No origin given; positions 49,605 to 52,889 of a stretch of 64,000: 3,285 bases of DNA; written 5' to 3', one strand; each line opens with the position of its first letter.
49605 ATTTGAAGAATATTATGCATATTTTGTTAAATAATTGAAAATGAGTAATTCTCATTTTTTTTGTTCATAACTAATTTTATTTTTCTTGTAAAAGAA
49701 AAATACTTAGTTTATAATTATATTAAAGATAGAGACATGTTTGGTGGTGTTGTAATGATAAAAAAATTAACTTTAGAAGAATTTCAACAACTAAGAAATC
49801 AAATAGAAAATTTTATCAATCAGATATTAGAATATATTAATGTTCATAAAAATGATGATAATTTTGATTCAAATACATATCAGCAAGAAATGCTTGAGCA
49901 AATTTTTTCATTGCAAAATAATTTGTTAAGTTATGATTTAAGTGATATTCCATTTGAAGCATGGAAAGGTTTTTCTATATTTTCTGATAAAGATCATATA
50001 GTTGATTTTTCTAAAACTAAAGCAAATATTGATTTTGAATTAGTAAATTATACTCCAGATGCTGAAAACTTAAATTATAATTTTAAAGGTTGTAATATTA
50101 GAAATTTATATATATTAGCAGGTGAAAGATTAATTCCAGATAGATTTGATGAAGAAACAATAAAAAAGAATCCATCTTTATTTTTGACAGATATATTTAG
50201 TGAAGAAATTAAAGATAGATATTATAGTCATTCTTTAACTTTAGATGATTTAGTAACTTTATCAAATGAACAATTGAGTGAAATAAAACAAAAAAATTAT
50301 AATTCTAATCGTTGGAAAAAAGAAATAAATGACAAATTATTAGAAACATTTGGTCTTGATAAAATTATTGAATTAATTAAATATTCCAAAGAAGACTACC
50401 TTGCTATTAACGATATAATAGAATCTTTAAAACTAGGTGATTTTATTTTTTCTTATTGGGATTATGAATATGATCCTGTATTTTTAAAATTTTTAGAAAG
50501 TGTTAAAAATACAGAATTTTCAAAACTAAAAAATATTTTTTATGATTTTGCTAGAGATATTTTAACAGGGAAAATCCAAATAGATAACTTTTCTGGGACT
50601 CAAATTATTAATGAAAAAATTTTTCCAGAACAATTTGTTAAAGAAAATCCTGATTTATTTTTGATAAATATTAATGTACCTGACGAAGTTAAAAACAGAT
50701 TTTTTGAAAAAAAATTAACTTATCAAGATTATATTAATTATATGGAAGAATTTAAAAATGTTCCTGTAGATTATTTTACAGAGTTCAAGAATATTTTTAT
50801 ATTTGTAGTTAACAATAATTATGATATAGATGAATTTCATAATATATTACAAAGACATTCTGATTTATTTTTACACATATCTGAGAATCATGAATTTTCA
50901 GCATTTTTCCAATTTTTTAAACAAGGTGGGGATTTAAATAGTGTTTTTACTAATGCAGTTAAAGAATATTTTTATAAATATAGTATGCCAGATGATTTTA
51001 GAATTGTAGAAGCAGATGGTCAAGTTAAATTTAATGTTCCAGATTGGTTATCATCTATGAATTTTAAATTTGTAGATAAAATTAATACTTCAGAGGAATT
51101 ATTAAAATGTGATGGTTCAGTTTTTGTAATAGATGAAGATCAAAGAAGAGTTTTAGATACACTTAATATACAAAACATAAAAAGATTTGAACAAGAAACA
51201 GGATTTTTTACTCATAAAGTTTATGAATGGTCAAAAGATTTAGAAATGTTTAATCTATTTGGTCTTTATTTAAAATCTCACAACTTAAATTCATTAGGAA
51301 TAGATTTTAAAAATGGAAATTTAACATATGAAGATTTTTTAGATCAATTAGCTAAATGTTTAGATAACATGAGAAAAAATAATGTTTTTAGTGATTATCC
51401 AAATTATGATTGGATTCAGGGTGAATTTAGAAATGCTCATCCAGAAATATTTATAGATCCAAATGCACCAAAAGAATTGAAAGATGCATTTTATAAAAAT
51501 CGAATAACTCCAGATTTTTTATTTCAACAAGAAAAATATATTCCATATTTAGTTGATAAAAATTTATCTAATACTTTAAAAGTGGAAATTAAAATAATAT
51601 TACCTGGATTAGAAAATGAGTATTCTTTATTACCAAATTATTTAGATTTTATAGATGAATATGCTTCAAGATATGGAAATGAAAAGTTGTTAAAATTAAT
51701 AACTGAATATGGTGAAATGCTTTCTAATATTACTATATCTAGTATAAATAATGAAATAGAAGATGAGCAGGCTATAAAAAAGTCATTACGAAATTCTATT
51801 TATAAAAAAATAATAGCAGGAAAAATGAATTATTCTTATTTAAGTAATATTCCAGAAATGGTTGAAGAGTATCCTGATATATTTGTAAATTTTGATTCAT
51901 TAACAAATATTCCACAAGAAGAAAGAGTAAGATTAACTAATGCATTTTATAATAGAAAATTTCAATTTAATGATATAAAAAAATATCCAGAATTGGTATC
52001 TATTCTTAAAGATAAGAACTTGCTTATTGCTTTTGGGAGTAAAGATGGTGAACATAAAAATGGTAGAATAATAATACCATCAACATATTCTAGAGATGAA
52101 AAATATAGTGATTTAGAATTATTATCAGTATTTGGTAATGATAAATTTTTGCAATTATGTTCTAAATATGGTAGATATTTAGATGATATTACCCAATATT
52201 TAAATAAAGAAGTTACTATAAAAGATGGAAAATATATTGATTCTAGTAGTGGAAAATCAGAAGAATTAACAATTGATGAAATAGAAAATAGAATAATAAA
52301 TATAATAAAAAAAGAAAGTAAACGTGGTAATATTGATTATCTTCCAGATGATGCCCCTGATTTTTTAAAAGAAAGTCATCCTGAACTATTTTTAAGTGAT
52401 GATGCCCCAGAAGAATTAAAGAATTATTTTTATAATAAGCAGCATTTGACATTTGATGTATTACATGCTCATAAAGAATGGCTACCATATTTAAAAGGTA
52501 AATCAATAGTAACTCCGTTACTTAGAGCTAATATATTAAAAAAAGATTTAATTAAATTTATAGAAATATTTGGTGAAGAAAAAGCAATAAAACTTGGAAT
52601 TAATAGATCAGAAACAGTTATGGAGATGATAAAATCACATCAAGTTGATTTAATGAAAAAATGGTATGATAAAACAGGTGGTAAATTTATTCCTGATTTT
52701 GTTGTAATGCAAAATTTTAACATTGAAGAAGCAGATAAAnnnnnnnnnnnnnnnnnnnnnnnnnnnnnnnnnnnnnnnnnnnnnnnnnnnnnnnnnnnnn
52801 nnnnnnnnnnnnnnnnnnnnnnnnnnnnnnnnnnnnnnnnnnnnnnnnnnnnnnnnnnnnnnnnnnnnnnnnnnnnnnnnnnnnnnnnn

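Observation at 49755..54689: Giant 1644-aa protein built from divergent repeat modules of about 150 aa, plus a Cys/His C-terminal domain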

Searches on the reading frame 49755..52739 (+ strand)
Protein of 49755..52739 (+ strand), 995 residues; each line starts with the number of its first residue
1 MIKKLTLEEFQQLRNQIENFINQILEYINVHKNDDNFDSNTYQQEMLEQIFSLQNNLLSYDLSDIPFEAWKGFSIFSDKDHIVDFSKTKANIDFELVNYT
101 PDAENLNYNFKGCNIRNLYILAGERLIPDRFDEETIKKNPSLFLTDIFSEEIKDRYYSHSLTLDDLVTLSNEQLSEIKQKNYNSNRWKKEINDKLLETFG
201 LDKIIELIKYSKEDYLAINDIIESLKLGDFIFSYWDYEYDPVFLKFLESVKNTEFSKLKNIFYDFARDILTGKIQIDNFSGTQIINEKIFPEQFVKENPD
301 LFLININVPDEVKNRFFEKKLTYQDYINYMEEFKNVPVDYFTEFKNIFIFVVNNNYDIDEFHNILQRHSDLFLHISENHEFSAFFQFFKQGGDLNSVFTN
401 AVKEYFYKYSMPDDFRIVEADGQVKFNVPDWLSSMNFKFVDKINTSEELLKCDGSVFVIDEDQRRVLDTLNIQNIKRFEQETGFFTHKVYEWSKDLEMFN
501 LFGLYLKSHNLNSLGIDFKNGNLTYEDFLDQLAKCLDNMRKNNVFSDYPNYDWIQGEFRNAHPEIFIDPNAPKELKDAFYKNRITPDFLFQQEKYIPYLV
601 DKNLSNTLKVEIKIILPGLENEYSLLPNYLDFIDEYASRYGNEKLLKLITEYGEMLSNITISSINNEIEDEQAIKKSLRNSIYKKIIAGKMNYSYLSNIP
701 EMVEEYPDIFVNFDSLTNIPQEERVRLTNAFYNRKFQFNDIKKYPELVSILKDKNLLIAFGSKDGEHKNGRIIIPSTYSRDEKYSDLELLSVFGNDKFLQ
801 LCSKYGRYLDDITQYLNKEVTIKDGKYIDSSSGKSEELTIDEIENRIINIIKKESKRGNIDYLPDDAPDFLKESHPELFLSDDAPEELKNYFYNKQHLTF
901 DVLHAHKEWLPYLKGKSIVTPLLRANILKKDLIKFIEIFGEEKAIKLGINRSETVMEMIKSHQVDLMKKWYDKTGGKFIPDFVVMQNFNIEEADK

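Call 35: predict_structure(alignment_id=A3)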
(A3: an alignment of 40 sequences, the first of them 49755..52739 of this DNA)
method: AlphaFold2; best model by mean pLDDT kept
length: 995 residues; sequences in the alignment: 40
mean_pLDDT: 86.8   pTM: 0.59
mean pLDDT of the five models: 86.8, 86.1, 84.7, 84.6, 84.0
residues with pLDDT >= 90: 472; 70-90: 451; 50-70: 63; < 50: 9
segments of 3 or more residues with pLDDT < 50: 233-238, 280-282
pLDDT, mean of each block of 10 residues (from residue 1): 86 88 85 81 82 89 93 84 89 89 70 90 80 90 88 84 84 85 57 73 85 88 72 50 80 85 87 64 69 89 87 87 86 80 70 73 87 88 84 84 90 82 83 90 90 89 92 94 88 83 92 91 93 95 90 93 93 96 95 94 91 85 73 95 95 94 92 96 91 93 96 91 95 94 94 94 87 77 89 93 94 88 84 77 93 92 91 94 93 87 92 92 84 93 91 93 93 87 90 74
secondary structure, 60 per line:
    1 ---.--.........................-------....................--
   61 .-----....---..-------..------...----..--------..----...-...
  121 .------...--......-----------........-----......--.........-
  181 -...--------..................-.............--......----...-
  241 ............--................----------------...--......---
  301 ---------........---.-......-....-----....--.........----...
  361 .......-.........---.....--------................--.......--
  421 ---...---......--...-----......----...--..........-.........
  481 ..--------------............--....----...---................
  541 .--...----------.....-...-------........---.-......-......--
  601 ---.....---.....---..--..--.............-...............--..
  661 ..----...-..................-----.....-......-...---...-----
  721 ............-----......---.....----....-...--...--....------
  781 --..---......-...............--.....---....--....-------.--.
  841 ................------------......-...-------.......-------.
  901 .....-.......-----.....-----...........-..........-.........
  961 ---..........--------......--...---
elements in order (helices of 4 or more, strands of 3 or more residues): H7-31 H39-58 H67-70 E91-93 E114-116 H118-121 H133-138 H150-157 H163-168 H171-179 H193-210 H212-224 H227-232 H241-252 H255-270 H292-297 H310-317 H323-328 H330-333 H345-353 H358-367 H369-377 H381-385 H394-409 H412-415 E416-418 E424-426 H430-435 E438-440 H446-451 E456-458 H461-470 H472-482 H497-508 H511-514 H525-541 H557-561 H573-580 H586-591 H593-598 H604-607 E612-616 E628-631 H632-640 H642-656 E659-662 H671-688 H694-698 H700-705 H721-732 H738-743 H747-751 H756-759 E766-768 E771-774 H788-793 H795-809 H812-816 E820-823 E826-829 H840-856 H869-874 H886-892 H900-905 H907-913 H919-923 H929-939 H941-950 H952-960 H964-973 H982-987
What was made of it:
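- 49755..49928 (+): aa 1-58: two long N-terminal helices. AlphaFold2 secondary structure, call 35 (H7-31, H39-58).
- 49929..50114 (+): aa 59-120: conserved beta-rich stretch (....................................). It looks like a short pentapeptide-type solenoid, but no family match supports this. Short strands in the model (call 35).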

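Call 38: fold_search(model_id=the predicted structure, library=pdb)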
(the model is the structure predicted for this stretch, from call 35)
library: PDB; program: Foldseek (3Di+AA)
matches with E <= 10: 13; with E <= 0.001: 0
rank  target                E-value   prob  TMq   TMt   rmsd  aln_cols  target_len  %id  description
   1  3a6p_A                1.6e+00  0.02  0.10  0.09  29.6      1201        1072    9  Crystal structure of Exportin-5:RanGTP:pre-miRNA complex (released 2009-12-08)
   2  9e5c_7f               2.7e+00  0.01  0.07  0.03  39.6      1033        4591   12  Cryo-EM structure of 96 nm repeat of microtubule doublet from T. brucei flagellum (released 2025-03-12)
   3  5yvg_A                3.5e+00  0.03  0.11  0.12  26.1       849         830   12  Crystal structure of Karyopherin beta2 in complex with FUS(full length) (released 2018-05-16)
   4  9w1b_A                4.5e+00  0.01  0.06  0.08  34.8       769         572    9  Cryo-EM structure of a Fungal XPR1 with InsP6 (released 2026-03-18)
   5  8gcn_A                5.0e+00  0.02  0.11  0.12  29.2       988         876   10  CRYO-EM STRUCTURE OF IMPORTIN ALPHA1/BETA HETERODIMER (released 2024-03-06)
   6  8gym_N5               5.7e+00  0.01  0.08  0.09  28.4       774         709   10  Cryo-EM structure of Tetrahymena thermophila respiratory mega-complex MC IV2+(I+III2+II)2 (released 2023-06-14)
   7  6x35_B                5.7e+00  0.01  0.08  0.04  31.9      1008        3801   10  Pig R615C RyR1 in complex with CaM, EGTA (class 1, open) (released 2021-01-13)
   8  7nmn_A                6.5e+00  0.02  0.06  0.11  25.8       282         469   12  Rabbit HCN4 stabilised in amphipol A8-35 (released 2021-06-30)
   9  7unk_A                6.5e+00  0.02  0.12  0.12  32.2       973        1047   10  Structure of Importin-4 bound to the H3-H4-ASF1 histone-histone chaperone complex (released 2022-09-21)
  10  7k5b_C                7.7e+00  0.01  0.09  0.04  27.0       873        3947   11  Structure of outer-arm dynein bound to microtubule doublet in microtubule binding state 2 (MTBS-2) (released 2021-09-29)
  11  4xto_E                8.4e+00  0.01  0.05  0.13  19.4       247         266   11  Crystal structure of the light-driven sodium pump KR2 in the pentameric red form, pH 5.6 (released 2015-04-01)
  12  7t3q_A                8.8e+00  0.01  0.09  0.06  42.9       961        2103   10  IP3 and ATP bound type 3 IP3 receptor in the pre-active B state (released 2022-03-23)
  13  8glv_Cn               9.6e+00  0.01  0.08  0.03  41.5      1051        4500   12  96-nm repeat unit of doublet microtubules from Chlamydomonas reinhardtii flagella (released 2023-05-31)
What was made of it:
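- Tried and rejected: Fold search of the N-terminal 995 aa gave only karyopherin-like noise, probability 0.03 or less (call 38).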
